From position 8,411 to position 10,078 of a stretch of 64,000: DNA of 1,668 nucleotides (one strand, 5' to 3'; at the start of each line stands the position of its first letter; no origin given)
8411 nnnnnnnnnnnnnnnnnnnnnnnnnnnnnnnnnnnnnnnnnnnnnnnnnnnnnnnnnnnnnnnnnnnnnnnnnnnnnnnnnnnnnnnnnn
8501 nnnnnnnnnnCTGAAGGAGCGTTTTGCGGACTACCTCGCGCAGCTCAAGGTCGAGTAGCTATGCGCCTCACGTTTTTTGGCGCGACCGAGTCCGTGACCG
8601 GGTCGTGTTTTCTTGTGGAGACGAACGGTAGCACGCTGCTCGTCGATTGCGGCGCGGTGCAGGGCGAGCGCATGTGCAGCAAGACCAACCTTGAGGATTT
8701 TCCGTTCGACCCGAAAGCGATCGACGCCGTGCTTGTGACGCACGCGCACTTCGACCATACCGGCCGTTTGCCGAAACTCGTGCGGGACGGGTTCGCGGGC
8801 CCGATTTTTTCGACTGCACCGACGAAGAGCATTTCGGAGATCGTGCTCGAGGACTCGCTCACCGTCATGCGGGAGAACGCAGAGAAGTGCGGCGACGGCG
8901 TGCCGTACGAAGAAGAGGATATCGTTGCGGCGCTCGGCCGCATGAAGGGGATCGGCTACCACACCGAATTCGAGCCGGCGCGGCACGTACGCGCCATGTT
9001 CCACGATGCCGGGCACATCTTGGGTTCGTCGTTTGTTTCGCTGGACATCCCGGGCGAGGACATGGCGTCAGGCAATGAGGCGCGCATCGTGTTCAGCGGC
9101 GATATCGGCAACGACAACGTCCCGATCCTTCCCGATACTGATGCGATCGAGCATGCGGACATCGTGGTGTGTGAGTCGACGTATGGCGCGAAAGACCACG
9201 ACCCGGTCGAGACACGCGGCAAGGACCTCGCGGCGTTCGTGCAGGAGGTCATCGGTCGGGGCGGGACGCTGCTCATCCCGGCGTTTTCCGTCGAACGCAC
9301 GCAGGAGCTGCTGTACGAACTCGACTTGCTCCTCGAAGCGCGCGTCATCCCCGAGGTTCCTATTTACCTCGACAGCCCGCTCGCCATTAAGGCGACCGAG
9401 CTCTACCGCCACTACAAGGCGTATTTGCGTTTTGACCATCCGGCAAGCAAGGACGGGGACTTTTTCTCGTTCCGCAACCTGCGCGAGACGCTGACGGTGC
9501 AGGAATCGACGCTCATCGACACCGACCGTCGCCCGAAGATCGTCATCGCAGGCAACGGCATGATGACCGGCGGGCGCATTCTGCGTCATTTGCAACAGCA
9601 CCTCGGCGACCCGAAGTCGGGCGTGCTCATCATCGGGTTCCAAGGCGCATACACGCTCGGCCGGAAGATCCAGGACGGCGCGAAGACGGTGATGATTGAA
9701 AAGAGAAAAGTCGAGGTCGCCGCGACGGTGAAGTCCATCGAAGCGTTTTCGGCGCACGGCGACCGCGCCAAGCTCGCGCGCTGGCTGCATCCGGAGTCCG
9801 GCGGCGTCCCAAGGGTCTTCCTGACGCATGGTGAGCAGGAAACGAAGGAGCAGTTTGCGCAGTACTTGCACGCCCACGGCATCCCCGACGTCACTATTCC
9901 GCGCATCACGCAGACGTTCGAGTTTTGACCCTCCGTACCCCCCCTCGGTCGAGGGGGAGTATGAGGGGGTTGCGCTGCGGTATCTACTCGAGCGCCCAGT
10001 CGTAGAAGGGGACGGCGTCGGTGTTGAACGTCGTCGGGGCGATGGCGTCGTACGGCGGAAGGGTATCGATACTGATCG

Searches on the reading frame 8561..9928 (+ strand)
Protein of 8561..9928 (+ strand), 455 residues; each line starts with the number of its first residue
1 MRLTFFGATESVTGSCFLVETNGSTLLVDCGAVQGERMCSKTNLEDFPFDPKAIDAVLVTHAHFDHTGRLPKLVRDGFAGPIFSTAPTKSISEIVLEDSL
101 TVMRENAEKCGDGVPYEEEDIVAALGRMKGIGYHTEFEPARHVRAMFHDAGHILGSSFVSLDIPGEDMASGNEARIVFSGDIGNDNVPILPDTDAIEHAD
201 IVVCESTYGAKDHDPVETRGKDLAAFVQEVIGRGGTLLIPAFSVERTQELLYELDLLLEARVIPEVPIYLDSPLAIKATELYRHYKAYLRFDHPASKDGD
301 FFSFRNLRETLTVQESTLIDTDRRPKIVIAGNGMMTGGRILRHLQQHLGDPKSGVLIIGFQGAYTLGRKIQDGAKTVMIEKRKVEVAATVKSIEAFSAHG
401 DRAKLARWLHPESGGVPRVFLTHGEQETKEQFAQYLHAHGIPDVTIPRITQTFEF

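Call 35: find_encoding_contigs(protein=window:8561-9928:+, flank=10000, max_places=3)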
Protein window:8561-9928:+ (455 aa): 1 contig read that carries it; 1 place shown.
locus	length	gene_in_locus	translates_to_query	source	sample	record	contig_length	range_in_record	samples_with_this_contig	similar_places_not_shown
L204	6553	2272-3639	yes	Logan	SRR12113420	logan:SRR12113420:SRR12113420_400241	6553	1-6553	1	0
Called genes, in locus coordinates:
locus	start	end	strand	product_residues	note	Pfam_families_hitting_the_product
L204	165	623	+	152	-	PF23951:DUF7282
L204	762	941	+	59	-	-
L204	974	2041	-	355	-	PF01207:Dus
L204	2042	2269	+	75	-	-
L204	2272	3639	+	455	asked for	PF00753:Lactamase_B, PF23023:Anti-Pycsar_Apyc1, PF12706:Lactamase_B_2 (weak), PF16661:Lactamase_B_6 (weak), PF10996:Beta-Casp, PF07521:RMMBL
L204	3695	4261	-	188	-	-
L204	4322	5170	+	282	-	PF00730:HhH-GPD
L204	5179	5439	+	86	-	PF00085:Thioredoxin (weak)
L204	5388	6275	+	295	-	-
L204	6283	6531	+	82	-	-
